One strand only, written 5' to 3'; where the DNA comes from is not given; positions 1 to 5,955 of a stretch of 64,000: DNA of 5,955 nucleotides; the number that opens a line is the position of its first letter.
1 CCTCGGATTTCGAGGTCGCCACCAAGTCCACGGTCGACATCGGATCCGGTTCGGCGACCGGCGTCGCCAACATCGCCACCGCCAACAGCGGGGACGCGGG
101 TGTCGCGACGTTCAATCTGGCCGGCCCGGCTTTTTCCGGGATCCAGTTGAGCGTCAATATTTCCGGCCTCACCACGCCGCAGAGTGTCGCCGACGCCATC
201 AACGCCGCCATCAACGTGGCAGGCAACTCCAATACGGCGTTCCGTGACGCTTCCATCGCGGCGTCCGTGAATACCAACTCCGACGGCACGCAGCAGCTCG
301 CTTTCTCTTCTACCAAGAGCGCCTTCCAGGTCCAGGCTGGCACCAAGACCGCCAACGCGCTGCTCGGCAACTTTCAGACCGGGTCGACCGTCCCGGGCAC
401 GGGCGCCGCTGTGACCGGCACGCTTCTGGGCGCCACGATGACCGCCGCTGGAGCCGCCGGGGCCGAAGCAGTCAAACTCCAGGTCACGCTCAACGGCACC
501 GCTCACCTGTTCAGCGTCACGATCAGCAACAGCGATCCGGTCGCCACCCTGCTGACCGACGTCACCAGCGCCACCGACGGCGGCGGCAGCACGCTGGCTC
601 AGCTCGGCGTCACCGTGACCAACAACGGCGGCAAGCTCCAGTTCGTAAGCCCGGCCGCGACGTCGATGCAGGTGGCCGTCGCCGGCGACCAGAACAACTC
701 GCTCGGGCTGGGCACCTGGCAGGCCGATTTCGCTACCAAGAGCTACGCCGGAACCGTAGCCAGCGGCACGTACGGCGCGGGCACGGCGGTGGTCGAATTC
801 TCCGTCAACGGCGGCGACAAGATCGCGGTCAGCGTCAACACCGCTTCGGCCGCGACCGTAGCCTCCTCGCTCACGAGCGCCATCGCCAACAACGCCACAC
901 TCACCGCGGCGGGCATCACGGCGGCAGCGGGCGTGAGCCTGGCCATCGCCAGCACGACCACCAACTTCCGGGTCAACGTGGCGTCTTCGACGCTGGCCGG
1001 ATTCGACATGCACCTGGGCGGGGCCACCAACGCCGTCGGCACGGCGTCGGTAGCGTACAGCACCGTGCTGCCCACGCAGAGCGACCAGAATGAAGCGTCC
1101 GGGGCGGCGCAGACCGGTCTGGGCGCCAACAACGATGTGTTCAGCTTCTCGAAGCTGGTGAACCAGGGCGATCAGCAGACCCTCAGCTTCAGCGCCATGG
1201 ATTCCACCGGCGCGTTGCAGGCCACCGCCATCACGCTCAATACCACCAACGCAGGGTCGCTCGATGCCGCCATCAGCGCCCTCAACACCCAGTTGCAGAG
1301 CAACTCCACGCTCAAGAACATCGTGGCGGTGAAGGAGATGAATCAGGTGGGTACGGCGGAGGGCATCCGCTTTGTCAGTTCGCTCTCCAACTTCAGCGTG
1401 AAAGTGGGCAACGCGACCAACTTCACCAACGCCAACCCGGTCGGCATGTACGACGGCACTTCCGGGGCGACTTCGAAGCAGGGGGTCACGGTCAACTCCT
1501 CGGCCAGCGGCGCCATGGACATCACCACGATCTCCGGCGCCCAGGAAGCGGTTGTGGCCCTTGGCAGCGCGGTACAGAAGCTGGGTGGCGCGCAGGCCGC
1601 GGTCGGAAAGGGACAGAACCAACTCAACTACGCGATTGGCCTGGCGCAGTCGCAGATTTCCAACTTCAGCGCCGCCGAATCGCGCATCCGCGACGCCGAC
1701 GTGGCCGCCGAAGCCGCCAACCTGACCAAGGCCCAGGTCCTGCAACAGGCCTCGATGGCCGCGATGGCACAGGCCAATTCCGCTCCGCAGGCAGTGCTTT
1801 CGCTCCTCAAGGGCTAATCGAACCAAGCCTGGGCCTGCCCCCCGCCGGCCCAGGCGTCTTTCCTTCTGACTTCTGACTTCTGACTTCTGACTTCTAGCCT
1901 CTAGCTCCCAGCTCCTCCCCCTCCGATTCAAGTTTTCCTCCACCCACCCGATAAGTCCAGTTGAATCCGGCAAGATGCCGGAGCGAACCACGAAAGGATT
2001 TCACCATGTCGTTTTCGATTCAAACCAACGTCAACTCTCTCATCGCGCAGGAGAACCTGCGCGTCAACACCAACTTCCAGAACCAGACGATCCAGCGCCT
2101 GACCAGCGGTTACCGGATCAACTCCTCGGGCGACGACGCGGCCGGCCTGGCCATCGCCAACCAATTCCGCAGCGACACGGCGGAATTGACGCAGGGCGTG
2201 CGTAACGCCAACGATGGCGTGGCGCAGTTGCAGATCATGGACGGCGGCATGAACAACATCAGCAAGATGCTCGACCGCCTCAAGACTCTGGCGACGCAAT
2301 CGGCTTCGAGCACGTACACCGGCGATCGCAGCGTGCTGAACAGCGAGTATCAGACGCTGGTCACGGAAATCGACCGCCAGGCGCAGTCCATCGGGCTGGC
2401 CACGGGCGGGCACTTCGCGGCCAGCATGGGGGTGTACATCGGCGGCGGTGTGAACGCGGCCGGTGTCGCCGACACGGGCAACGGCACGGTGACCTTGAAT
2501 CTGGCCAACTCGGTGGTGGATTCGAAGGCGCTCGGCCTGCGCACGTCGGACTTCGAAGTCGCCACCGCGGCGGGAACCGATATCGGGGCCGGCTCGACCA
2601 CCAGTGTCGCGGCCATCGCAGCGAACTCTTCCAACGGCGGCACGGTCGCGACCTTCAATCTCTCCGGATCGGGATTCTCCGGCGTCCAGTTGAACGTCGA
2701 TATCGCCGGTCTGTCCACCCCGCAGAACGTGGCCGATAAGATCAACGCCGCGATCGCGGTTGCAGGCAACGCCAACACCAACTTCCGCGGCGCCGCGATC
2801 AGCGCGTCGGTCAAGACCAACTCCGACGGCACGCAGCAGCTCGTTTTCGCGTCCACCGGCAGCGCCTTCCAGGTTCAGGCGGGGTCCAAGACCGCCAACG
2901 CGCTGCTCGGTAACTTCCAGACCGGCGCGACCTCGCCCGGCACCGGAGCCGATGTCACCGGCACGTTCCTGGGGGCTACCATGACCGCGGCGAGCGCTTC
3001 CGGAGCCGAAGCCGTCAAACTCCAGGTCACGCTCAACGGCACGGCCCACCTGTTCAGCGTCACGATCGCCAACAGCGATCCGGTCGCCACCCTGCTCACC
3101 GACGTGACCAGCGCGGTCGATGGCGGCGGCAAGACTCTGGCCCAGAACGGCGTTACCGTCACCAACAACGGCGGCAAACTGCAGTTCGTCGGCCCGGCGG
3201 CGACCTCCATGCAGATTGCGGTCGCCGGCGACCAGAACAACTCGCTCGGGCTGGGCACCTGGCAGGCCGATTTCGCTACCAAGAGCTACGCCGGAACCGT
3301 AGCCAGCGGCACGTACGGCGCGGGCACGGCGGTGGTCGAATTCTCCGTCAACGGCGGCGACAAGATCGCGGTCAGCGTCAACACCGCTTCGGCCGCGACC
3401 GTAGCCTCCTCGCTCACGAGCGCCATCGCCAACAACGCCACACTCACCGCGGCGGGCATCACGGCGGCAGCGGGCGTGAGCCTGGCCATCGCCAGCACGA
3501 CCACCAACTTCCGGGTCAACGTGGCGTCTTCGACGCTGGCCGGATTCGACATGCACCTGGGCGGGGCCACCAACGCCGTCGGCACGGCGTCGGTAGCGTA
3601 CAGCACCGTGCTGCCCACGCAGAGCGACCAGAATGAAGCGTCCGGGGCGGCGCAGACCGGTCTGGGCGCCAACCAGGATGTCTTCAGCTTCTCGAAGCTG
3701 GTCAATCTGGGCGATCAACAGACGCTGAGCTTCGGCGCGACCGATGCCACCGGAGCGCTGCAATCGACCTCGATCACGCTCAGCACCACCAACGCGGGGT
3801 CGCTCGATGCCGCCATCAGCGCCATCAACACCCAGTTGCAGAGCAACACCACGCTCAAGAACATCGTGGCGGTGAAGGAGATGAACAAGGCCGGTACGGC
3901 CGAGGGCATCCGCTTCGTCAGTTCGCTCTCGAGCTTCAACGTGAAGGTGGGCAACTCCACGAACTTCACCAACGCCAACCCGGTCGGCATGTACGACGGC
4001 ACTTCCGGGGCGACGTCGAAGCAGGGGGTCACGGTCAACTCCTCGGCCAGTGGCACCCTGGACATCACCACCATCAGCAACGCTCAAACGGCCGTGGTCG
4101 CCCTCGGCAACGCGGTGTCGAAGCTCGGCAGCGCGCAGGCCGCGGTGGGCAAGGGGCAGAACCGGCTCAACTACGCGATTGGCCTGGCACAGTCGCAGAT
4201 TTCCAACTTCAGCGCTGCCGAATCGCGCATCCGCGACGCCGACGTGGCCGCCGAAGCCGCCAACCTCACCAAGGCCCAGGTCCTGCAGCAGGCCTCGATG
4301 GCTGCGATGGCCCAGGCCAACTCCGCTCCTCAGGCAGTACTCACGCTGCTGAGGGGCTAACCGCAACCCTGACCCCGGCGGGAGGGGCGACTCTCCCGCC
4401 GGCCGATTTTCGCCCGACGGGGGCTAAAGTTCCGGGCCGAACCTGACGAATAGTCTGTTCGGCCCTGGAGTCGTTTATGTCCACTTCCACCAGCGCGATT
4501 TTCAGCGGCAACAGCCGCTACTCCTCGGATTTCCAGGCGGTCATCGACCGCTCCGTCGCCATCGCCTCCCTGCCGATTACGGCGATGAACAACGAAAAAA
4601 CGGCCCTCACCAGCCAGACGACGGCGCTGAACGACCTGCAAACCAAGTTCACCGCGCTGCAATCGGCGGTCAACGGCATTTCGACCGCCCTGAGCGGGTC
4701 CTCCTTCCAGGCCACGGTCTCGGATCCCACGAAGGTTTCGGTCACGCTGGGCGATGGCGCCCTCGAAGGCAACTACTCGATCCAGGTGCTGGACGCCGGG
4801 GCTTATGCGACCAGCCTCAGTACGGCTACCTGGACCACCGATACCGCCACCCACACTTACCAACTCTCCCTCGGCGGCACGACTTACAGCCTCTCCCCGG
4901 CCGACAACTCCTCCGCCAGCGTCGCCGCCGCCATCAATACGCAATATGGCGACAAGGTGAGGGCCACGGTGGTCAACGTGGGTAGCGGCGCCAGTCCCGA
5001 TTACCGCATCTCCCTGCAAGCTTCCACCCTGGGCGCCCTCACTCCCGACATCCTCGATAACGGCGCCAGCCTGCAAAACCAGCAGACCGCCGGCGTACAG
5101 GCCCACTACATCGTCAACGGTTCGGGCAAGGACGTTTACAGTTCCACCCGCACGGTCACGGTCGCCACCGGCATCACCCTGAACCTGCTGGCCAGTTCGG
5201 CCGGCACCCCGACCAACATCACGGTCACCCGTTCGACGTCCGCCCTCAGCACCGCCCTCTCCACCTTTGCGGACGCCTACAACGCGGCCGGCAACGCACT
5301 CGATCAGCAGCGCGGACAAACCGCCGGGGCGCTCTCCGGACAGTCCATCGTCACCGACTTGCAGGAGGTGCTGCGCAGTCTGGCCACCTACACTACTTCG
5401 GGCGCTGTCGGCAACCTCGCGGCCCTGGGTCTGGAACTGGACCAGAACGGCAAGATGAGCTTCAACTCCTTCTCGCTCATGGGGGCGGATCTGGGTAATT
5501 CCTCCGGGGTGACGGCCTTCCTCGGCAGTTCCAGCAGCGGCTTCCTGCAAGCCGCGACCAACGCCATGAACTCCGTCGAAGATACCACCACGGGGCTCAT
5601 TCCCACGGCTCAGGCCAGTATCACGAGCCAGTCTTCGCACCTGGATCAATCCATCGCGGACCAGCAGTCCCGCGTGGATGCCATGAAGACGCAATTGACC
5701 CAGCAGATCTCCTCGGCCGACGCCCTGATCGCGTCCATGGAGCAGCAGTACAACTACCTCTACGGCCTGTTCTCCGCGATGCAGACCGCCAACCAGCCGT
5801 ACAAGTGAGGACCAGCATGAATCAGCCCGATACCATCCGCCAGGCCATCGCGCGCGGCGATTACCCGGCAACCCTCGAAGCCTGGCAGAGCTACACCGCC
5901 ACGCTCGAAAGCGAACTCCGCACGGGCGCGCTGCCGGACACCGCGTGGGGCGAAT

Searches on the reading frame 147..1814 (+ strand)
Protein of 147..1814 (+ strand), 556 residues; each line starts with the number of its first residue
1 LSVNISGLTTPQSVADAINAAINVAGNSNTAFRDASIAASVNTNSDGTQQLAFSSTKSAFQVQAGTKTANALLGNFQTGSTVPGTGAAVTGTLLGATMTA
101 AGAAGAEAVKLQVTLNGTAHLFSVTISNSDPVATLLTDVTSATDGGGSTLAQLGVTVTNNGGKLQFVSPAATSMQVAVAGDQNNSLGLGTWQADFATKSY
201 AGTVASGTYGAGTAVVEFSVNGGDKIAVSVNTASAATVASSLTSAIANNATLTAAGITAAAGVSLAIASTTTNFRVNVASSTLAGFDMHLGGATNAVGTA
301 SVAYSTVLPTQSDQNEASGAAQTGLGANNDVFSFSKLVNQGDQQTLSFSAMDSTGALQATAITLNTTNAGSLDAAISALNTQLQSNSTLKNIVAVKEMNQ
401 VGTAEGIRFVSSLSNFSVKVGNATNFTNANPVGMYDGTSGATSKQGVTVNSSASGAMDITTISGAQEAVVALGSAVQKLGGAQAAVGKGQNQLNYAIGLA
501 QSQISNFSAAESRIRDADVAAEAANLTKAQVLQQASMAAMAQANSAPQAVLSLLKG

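Call 43: search_protein_families(library=pfam, proteins=[window:147-1814:+], max_evalue=0.0001)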
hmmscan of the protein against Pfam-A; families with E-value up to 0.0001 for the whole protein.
window:147-1814:+ (556 aa): 1 family
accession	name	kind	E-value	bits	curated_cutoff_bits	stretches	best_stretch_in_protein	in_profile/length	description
PF00700.27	Flagellin_C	-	1.4e-19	70.6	23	1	472-554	4-86/86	Bacterial flagellin C-terminal helical region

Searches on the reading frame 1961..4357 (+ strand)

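Call 43: search_protein_families(library=pfam, proteins=[window:1961-4357:+], max_evalue=0.0001)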
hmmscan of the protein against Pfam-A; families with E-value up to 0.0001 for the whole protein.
window:1961-4357:+ (799 aa): 2 families
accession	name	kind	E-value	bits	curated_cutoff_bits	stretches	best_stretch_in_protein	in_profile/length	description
PF00669.25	Flagellin_N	-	2.3e-25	89.7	26.6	1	20-141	1-123/139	Bacterial flagellin N-terminal helical region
PF00700.27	Flagellin_C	-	2.7e-20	72.9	23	1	715-797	4-86/86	Bacterial flagellin C-terminal helical region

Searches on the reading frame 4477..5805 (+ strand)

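Call 43: search_protein_families(library=pfam, proteins=[window:4477-5805:+], max_evalue=0.0001)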
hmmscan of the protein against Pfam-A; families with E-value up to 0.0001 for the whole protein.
window:4477-5805:+ (443 aa): 2 families
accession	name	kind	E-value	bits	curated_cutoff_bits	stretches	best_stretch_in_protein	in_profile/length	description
PF07195.17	FliD_C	-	6.9e-27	94.8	25.4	1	209-422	4-235/236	Flagellar hook-associated protein 2 C-terminus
PF02465.23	FliD_N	-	1.7e-14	54.6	24.8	1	18-105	4-91/97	Flagellar hook-associated protein 2 N-terminus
